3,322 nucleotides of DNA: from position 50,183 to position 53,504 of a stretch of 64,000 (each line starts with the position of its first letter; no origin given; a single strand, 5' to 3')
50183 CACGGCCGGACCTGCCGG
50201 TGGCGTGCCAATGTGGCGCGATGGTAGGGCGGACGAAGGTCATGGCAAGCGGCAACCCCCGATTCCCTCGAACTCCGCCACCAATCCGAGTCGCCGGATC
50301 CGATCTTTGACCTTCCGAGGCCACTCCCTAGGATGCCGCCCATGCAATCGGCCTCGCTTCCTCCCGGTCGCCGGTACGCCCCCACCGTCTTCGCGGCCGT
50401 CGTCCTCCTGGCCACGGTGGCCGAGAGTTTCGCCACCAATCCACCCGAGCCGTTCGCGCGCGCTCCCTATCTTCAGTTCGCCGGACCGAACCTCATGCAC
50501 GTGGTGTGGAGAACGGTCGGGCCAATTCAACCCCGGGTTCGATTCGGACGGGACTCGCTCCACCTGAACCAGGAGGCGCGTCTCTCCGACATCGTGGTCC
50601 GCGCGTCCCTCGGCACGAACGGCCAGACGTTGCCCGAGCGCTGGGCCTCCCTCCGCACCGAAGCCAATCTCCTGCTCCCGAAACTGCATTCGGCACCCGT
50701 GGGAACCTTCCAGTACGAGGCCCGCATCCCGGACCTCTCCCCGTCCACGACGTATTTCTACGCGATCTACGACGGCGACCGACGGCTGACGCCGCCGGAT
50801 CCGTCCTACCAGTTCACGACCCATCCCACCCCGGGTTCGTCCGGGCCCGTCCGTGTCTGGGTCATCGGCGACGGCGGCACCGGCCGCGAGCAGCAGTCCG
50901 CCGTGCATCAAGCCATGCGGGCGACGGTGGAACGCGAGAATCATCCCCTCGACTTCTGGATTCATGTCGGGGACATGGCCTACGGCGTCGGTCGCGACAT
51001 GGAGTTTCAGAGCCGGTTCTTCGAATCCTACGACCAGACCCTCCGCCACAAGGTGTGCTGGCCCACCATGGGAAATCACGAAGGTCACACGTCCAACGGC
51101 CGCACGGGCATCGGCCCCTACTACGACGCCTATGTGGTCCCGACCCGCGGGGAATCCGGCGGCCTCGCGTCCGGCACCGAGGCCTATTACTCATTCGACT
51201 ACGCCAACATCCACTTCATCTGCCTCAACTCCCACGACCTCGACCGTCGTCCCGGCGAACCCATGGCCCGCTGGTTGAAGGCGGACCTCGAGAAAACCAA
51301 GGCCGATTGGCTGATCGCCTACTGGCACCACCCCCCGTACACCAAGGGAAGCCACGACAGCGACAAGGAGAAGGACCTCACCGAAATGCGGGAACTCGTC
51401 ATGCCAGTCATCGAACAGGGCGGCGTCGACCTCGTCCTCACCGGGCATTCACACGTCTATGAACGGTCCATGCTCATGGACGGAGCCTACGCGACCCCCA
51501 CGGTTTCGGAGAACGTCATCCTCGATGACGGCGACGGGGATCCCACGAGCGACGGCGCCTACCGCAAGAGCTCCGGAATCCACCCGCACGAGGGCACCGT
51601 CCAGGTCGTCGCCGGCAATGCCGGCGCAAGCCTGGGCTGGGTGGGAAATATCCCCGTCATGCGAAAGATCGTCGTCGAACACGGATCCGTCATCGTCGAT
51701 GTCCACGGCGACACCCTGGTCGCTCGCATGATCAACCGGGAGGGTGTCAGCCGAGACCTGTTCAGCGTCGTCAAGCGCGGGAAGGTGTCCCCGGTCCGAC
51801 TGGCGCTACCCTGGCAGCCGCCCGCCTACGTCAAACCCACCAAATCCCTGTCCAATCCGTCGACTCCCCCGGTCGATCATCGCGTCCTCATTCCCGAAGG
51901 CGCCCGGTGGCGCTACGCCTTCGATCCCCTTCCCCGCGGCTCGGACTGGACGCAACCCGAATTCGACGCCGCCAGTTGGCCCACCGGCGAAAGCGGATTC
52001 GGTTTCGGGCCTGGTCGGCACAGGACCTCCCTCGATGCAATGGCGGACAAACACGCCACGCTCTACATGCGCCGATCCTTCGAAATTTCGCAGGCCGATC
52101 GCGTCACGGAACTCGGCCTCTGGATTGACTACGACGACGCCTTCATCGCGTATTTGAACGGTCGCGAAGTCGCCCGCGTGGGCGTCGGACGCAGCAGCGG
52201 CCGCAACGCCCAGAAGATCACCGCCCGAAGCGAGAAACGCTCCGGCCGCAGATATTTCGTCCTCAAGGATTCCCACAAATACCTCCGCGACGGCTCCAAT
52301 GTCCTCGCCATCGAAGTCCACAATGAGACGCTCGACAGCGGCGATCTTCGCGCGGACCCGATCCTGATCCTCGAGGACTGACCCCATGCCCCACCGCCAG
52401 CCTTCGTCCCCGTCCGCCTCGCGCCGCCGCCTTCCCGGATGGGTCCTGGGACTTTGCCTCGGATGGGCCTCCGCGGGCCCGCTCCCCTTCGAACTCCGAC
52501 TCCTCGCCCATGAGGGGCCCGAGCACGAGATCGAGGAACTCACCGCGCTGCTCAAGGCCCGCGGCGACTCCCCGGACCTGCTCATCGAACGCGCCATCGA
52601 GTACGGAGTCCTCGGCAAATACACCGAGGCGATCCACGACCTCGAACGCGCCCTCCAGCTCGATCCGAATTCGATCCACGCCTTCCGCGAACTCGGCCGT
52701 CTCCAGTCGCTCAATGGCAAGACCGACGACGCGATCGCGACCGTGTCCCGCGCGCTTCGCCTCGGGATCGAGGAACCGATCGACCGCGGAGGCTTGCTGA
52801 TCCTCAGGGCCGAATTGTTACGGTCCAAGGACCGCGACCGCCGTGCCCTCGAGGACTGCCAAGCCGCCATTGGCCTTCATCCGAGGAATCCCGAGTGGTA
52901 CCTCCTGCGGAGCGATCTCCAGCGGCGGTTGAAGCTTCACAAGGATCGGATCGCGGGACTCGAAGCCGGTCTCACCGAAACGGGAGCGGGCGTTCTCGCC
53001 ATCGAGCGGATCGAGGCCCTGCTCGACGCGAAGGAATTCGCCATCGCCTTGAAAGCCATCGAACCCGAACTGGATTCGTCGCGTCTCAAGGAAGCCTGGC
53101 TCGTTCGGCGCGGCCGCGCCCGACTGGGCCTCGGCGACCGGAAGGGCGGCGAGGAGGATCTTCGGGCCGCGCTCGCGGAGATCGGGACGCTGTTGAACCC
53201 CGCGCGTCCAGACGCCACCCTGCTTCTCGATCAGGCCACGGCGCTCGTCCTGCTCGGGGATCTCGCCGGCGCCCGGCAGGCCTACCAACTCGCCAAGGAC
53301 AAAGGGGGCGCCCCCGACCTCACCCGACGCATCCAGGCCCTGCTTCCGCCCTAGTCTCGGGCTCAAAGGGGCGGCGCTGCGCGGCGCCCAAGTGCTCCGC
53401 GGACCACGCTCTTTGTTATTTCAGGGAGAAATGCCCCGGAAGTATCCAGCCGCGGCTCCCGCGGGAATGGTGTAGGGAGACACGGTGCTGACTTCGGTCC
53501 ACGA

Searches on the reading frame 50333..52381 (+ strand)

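Call 58: search_protein_families(library=pfam, proteins=[window:50333-52381:+], max_evalue=0.00001)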
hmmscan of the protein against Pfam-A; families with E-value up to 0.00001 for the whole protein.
window:50333-52381:+ (682 aa): 2 families
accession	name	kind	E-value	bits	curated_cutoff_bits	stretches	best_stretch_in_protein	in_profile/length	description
PF00149.33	Metallophos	-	2.9e-17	64.2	21.5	1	174-376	2-191/191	Calcineurin-like phosphoesterase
PF16656.11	Pur_ac_phosph_N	-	5.2e-07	30.6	30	1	45-163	4-93/93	Purple acid Phosphatase, N-terminal domain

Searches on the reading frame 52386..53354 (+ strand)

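Call 58: search_protein_families(library=pfam, proteins=[window:52386-53354:+], max_evalue=0.00001)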
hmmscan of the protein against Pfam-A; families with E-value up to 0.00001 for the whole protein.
window:52386-53354:+ (322 aa): 10 families
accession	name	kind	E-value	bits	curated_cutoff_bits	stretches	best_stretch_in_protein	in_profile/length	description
PF00515.34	TPR_1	-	5e-14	51.9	27.8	1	64-95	2-33/34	Tetratricopeptide repeat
PF07719.23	TPR_2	-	1.1e-12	47.4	27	1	64-95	2-33/34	Tetratricopeptide repeat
PF13432.12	TPR_16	-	2.2e-12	47.6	32.7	1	69-128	3-62/65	Tetratricopeptide repeat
PF13414.12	TPR_11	-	9.9e-10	38.4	26.8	1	76-111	7-42/42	TPR repeat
PF14559.12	TPR_19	-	6.2e-09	36.5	25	1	77-124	5-52/68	Tetratricopeptide repeat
PF13428.12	TPR_14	-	5.1e-08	33.3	23.5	0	63-106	1-44/44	Tetratricopeptide repeat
PF13181.12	TPR_8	-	7.8e-08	32.3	25.7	0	73-95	11-33/34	Tetratricopeptide repeat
PF13431.12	TPR_17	-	8.8e-08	32.3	24.4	0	87-118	3-34/34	Tetratricopeptide repeat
PF13424.12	TPR_12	-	2.3e-06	28.2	30.1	0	76-126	16-74/77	Tetratricopeptide repeat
PF13371.12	TPR_9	-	2.4e-06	27.9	35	0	55-97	21-63/73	Tetratricopeptide repeat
